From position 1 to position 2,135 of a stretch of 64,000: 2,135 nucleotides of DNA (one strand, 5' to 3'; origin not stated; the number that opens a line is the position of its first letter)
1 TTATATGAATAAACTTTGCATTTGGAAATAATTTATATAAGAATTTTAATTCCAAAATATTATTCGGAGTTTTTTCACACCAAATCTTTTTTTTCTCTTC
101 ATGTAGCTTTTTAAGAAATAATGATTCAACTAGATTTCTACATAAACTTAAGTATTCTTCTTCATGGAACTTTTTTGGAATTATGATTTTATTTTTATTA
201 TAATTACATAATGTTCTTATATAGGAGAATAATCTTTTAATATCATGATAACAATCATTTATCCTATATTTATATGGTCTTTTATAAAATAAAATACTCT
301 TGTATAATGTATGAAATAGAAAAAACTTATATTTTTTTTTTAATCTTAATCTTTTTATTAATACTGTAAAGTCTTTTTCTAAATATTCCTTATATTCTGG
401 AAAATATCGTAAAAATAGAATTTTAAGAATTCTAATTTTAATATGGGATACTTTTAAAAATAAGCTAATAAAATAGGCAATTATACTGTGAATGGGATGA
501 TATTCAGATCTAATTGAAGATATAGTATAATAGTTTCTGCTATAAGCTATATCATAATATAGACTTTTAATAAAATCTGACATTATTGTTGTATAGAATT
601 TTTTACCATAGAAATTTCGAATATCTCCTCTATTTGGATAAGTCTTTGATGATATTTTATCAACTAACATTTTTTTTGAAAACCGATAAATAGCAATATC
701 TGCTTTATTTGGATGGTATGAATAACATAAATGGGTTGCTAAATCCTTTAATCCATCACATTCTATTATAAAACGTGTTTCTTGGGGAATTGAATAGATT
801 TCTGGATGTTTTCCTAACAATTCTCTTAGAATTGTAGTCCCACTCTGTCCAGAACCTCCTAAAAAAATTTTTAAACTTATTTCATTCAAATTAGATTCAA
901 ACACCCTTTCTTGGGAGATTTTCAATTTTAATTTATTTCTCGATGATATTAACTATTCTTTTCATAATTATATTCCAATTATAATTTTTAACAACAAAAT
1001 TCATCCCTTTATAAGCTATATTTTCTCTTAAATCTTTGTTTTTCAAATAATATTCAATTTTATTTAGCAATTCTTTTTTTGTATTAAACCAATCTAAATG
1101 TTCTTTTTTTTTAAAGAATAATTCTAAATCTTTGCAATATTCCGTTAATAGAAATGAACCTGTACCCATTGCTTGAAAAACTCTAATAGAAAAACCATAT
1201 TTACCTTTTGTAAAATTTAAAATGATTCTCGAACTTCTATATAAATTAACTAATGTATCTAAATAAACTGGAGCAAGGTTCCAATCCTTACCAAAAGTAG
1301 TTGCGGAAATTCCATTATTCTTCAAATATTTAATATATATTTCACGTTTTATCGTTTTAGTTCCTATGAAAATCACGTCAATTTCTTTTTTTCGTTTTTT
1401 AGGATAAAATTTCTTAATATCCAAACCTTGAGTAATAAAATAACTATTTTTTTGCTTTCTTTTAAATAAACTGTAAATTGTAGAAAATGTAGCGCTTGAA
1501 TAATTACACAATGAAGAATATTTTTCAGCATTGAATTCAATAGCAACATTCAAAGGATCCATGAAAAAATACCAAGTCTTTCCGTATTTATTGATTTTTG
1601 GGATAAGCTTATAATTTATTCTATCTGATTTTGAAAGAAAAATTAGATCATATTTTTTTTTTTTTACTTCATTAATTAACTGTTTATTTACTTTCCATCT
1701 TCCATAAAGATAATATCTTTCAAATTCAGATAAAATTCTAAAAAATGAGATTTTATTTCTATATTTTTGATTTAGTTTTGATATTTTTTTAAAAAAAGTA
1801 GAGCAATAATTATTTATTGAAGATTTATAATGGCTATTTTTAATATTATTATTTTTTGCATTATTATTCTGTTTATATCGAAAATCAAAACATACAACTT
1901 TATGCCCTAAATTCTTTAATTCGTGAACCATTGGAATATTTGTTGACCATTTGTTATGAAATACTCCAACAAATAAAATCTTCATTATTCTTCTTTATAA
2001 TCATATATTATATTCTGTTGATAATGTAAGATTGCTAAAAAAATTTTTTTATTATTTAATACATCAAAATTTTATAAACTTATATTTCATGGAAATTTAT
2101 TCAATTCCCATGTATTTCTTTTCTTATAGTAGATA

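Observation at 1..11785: Putative sulfated-glycan assembly and export locus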

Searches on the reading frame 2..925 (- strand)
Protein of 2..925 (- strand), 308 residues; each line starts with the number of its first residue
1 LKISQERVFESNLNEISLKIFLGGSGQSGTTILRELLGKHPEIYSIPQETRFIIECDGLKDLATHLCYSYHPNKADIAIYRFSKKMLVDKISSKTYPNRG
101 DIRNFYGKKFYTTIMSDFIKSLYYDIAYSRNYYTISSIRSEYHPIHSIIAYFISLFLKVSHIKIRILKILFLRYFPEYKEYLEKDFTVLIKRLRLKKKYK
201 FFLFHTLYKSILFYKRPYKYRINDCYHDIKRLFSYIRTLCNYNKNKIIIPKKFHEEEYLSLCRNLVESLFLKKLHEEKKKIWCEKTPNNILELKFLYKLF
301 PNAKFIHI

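Call 5: search_protein_families(library=pfam, proteins=[window:2-925:-], max_evalue=0.01)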
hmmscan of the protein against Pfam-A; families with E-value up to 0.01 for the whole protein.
window:2-925:- (308 aa): 1 family
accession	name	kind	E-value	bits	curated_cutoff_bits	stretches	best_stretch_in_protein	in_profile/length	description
PF13469.12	Sulfotransfer_3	-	3.9e-16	60.4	27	2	251-308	71-130/216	Sulfotransferase family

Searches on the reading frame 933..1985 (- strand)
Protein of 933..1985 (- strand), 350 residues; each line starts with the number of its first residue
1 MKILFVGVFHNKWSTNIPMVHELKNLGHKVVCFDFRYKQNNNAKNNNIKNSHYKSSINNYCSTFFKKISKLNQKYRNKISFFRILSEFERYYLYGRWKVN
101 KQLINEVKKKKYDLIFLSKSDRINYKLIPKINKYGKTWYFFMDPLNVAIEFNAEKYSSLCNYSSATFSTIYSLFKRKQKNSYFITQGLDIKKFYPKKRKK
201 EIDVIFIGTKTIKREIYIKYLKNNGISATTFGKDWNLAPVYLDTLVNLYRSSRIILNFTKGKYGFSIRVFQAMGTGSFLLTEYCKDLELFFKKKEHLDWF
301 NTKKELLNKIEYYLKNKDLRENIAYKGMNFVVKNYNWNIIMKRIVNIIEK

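Call 5: search_protein_families(library=pfam, proteins=[window:936-1985:-], max_evalue=0.01)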
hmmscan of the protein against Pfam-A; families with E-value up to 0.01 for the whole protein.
window:936-1985:- (350 aa): 1 family
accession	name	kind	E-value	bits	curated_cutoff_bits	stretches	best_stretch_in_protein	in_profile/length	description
PF13524.12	Glyco_trans_1_2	-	4.6e-24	85.4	25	1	218-345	6-143/144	Glycosyl transferase-like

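Call 14: find_encoding_contigs(protein=window:933-1985:-, flank=10000, max_places=6)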
Protein window:933-1985:- (350 aa): 4 contigs read that carry it; 4 places shown.
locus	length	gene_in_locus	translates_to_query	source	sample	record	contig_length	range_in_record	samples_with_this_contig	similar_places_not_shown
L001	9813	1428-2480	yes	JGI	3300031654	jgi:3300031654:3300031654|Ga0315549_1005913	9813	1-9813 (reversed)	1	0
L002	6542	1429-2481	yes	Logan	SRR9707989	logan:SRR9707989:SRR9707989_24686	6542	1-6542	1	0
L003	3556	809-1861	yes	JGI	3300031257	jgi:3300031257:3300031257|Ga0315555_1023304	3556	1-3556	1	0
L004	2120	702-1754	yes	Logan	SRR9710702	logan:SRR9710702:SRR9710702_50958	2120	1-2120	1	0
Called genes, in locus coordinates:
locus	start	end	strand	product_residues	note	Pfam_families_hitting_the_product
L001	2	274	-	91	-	?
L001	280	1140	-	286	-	PF01061:ABC2_membrane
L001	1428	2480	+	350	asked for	PF13524:Glyco_trans_1_2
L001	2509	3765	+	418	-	PF00685:Sulfotransfer_1 (faint), PF13469:Sulfotransfer_3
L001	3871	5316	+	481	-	PF00884:Sulfatase, PF01663:Phosphodiest (weak), PF16347:SGSH_C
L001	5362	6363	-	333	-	PF13469:Sulfotransfer_3, PF00685:Sulfotransfer_1 (weak)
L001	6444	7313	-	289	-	PF02475:TRM5-TYW2_MTfase, PF05050:Methyltransf_21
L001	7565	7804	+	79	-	-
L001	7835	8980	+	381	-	PF14306:PUA_2, PF01747:ATP-sulfurylase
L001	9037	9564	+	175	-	PF01583:APS_kinase, PF13671:AAA_33 (faint)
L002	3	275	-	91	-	?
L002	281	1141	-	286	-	PF01061:ABC2_membrane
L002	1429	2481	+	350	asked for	PF13524:Glyco_trans_1_2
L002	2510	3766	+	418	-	PF00685:Sulfotransfer_1 (faint), PF13469:Sulfotransfer_3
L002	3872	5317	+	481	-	PF00884:Sulfatase, PF01663:Phosphodiest (weak), PF16347:SGSH_C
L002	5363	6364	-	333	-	PF13469:Sulfotransfer_3, PF00685:Sulfotransfer_1 (weak)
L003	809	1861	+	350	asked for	PF13524:Glyco_trans_1_2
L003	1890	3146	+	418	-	PF00685:Sulfotransfer_1 (faint), PF13469:Sulfotransfer_3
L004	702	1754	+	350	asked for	PF13524:Glyco_trans_1_2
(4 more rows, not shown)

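Call 17: search_protein_families(library=pfam, proteins=[L001:2488-3762:+, L001:3871-5313:+, L001:5365-6363:-, L001:6447-7313:-, L001:7565-7801:+, L001:7835-8977:+, L001:9037-9561:+], max_evalue=0.01)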
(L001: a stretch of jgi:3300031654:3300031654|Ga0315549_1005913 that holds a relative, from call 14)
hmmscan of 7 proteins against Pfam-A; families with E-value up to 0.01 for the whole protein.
L001:2488-3762:+ (425 aa): 2 families
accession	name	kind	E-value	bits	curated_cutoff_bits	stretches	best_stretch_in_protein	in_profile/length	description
PF13469.12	Sulfotransfer_3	-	5.7e-26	92.5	27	2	251-383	71-213/216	Sulfotransferase family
PF00685.33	Sulfotransfer_1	-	7.1e-09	35.9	22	1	299-383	85-182/255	Sulfotransferase domain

L001:3871-5313:+ (481 aa): 3 families
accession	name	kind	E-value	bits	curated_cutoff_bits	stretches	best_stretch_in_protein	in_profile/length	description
PF00884.28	Sulfatase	-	4.6e-37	128.4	25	1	5-349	3-299/301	Sulfatase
PF16347.10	SGSH_C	-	8.4e-14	52.4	29.3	1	309-444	10-136/154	N-sulphoglucosamine sulphohydrolase, C-terminal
PF01663.27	Phosphodiest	-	5.4e-10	39.8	23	1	260-299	185-224/342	Type I phosphodiesterase / nucleotide pyrophosphatase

L001:5365-6363:- (333 aa): 3 families
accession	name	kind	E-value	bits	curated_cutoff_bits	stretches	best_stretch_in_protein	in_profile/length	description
PF13469.12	Sulfotransfer_3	-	9.2e-12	46.1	27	1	95-281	7-213/216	Sulfotransferase family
PF00685.33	Sulfotransfer_1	-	3.4e-10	40.2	22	1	247-323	148-227/255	Sulfotransferase domain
PF10298.14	WhiA_N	-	0.0095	16.4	23.4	1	25-87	25-84/86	WhiA N-terminal LAGLIDADG-like domain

L001:6447-7313:- (289 aa): 2 families
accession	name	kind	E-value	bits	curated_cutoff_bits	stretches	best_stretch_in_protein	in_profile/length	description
PF05050.19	Methyltransf_21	-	2.1e-16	61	22.7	1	102-258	1-173/173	Methyltransferase FkbM domain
PF02475.24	TRM5-TYW2_MTfase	-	1.2e-08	35.5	28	1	82-155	22-96/164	TRM5/TYW2 methyltransferase domain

L001:7565-7801:+ (79 aa): 1 family
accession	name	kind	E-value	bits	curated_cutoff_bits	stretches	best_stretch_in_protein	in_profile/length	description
PF19390.4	DUF5965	-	0.0094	16.7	25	0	37-66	36-65/74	Family of unknown function (DUF5965)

L001:7835-8977:+ (381 aa): 2 families
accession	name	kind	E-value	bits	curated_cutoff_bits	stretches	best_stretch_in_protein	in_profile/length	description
PF01747.23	ATP-sulfurylase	-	3.6e-85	285.1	24.3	1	167-375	2-211/212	ATP-sulfurylase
PF14306.12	PUA_2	-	2.1e-48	164.4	27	1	2-159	1-158/159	PUA-like domain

L001:9037-9561:+ (175 aa): 4 families
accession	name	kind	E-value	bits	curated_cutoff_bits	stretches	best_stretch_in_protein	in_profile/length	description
PF01583.26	APS_kinase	-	1.5e-61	207.3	21.1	1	4-152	1-152/152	Adenylylsulphate kinase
PF13671.12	AAA_33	-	8.6e-06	26.5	27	1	9-119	3-116/143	AAA domain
PF08433.16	KTI12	-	3.4e-05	23.9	22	1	10-149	6-151/271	Chromatin associated protein KTI12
PF24883.2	NPHP3_N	-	0.00082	20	24.8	1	7-36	24-53/164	Nephrocystin 3, N-terminal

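Call 18: search_protein_families(library=ncbifam, proteins=[L001:2488-3762:+, window:936-1985:-], max_evalue=0.01)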
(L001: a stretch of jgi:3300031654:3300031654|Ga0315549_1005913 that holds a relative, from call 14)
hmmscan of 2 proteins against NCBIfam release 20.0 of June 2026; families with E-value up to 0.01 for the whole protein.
L001:2488-3762:+ (425 aa): 1 family
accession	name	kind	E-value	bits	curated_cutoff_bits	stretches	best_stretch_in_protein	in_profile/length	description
NF052394.1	NodProtNoeE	equivalog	1e-07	31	500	1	260-325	78-142/387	nodulation protein NoeE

window:936-1985:- (350 aa): 2 families
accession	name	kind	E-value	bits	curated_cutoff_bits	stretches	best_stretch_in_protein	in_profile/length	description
NF012028.0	PRK15484.1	subfamily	0.00024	20.3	618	1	198-348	221-375/380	lipopolysaccharide N-acetylglucosaminyltransferase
TIGR03087.1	stp1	hypoth_equivalog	0.0027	16.9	316.65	0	292-349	338-395/397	TIGR03087 family PEP-CTERM/XrtA system glycosyltransferase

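Call 41: find_homologous_proteins(query=L001:2488-3762:+, max_evalue=0.001)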
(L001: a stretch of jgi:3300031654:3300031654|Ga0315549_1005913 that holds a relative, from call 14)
Query L001:2488-3762:+ (425 aa): 18 proteins with E <= 0.001 among 6699 candidates.
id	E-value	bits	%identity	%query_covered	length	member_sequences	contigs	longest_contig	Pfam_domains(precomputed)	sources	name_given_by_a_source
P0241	2.9e-276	935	100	98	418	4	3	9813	PF13469.13,PF00685.34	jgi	-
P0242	4.5e-87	311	54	43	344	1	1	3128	PF13469.13,PF00685.34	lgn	-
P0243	1.5e-78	283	49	46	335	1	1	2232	PF13469.13,PF00685.34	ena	-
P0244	1.3e-75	274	33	96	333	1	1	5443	PF13469.13,PF00685.34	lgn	-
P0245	5.9e-72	261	43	47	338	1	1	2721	PF13469.13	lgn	-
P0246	9.7e-72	261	47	43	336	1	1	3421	PF13469.13,PF00685.34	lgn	-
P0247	7.2e-48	182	39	44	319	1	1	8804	PF13469.13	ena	-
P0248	8.8e-43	165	39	40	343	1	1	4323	PF13469.13,PF00685.34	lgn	-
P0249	1.6e-41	161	41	39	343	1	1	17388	PF13469.13,PF00685.34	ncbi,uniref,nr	ncbi:MAG: sulfotransferase [Flexistipes sinusarabici]|uniref:Sulfotransferase n=1 Tax=Flexistipes si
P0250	2.5e-41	161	37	40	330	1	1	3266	PF13469.13,PF00685.34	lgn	-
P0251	1.9e-40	158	33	41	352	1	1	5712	PF13469.13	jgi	jgi:omega-hydroxy-beta-dihydromenaquinone-9 sulfotransferase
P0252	4.4e-40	156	31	96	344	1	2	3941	PF13469.13,PF00685.34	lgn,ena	-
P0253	1.1e-39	155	37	46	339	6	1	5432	PF13469.13,PF00685.34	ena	-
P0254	1.7e-35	141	31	45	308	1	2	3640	PF13469.13,PF00685.34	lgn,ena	-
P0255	7.0e-17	80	32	36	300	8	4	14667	PF13469.13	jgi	-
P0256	1.9e-9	55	28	35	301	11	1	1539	PF13469.13,PF00685.34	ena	-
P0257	6.1e-5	41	24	39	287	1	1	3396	PF13469.13,PF00685.34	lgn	-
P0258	7.0e-5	40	46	11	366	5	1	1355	PF13469.13,PF00685.34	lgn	-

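Call 86: search_protein_families(library=ncbifam, proteins=[L001:3871-5313:+, L001:5365-6363:-, L001:6447-7313:-, L001:7565-7801:+, L001:7835-8977:+, L001:9037-9561:+], max_evalue=0.001)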
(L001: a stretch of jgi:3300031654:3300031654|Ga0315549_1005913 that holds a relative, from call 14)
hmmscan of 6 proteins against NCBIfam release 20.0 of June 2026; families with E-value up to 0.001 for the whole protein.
L001:3871-5313:+ (481 aa): 6 families
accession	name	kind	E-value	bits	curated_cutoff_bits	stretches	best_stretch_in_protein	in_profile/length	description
NF010322.0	PRK13759.1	equivalog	1.1e-37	129.6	481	1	2-472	6-471/486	arylsulfatase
NF045661.1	HdlasePehA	equivalog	5.4e-25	88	900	2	244-452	269-476/506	phosphoric/sulfuric ester hydrolase PehA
TIGR03417.1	chol_sulfatase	equivalog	2.6e-23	82.7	433.45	2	190-446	181-426/500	choline-sulfatase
NF052527.1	Mn_arylsulf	exception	5.9e-16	58.4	850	1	3-468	2-462/479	manganese-dependent arylsulfatase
NF038075.1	fam_STM4013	hypoth_equivalog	1.5e-06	27.9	250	0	258-307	199-245/261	STM4013/SEN3800 family hydrolase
TIGR01307.1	pgm_bpd_ind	equivalog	6.4e-05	21.6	330.65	1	263-363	411-504/504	2,3-bisphosphoglycerate-independent phosphoglycerate mutase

L001:5365-6363:- (333 aa): 0 families

L001:6447-7313:- (289 aa): 6 families
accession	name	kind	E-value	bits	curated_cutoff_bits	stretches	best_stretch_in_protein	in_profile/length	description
TIGR01444.1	fkbM_fam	subfamily_domain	2e-23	83.4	37.7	1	99-232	1-142/143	FkbM family methyltransferase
NF047824.1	tRNAwyosineTaw2Meth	equivalog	2.1e-09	37.4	350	1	66-152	65-149/245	tRNA(Phe) (4-demethylwyosine(37)-C(7)) aminocarboxypropyltransferase Taw2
NF047823.1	tRNAwyosTaw2Pyroc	equivalog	2.7e-06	27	550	1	50-161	81-190/277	tRNA(Phe) (4-demethylwyosine(37)-C(7)) aminocarboxypropyltransferase Taw2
NF047732.1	tRNAMtaseTrm5bMeth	equivalog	8.6e-05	21.7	500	1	87-153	190-253/337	tRNA (guanine(37)-N1)-methyltransferase Trm5b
NF047730.1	tRNAMtaseTrm5b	equivalog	9.7e-05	21.7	600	1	94-152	179-235/330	tRNA (guanine(37)-N1)-methyltransferase Trm5b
NF047729.1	tRNAMtaseTaw21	equivalog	0.00061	19.1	400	0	54-152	58-162/250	tRNA 4-demethylwyosine(37)-methyltransferase Taw21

L001:7565-7801:+ (79 aa): 0 families

L001:7835-8977:+ (381 aa): 3 families
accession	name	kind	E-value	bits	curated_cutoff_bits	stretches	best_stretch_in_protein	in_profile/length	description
NF003166.0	PRK04149.1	subfamily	3.3e-151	503.1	387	1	2-377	5-382/393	sulfate adenylyltransferase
TIGR00339.1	sopT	equivalog_domain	4.7e-116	387.7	322.95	1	4-374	1-382/383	sulfate adenylyltransferase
NF004040.0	PRK05537.1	equivalog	5.2e-76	256.3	669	1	2-379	6-391/572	bifunctional sulfate adenylyltransferase/adenylylsulfate kinase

L001:9037-9561:+ (175 aa): 9 families
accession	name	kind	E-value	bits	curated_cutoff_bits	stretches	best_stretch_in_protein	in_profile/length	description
TIGR00455.1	apsK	equivalog_domain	7.3e-71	237.6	138.7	1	2-169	15-184/184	adenylyl-sulfate kinase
NF002059.0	PRK00889.1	subfamily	8.7e-71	237.2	244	1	1-175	1-175/177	adenylyl-sulfate kinase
NF004040.0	PRK05537.1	equivalog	2.8e-62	211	669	1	3-175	394-570/572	bifunctional sulfate adenylyltransferase/adenylylsulfate kinase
NF003013.0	PRK03846.1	subfamily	1.1e-58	198.3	163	1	2-172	25-197/202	adenylyl-sulfate kinase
NF004035.0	PRK05506.1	subfamily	9.8e-55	186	715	1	3-172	458-629/632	bifunctional sulfate adenylyltransferase subunit 1/adenylylsulfate kinase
NF004041.0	PRK05541.1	subfamily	1.3e-37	129.5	127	1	3-171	5-172/176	adenylyl-sulfate kinase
TIGR03574.1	selen_PSTK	equivalog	1.1e-08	34.8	290.5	1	10-168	4-166/249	L-seryl-tRNA(Sec) kinase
NF008583.0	PRK11545.1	equivalog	0.00011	21.7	265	1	10-161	13-163/177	gluconokinase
TIGR01313.1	therm_gnt_kin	subfamily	0.00027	20.7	113.75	1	11-146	4-141/164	gluconokinase, GntK/IdnK-type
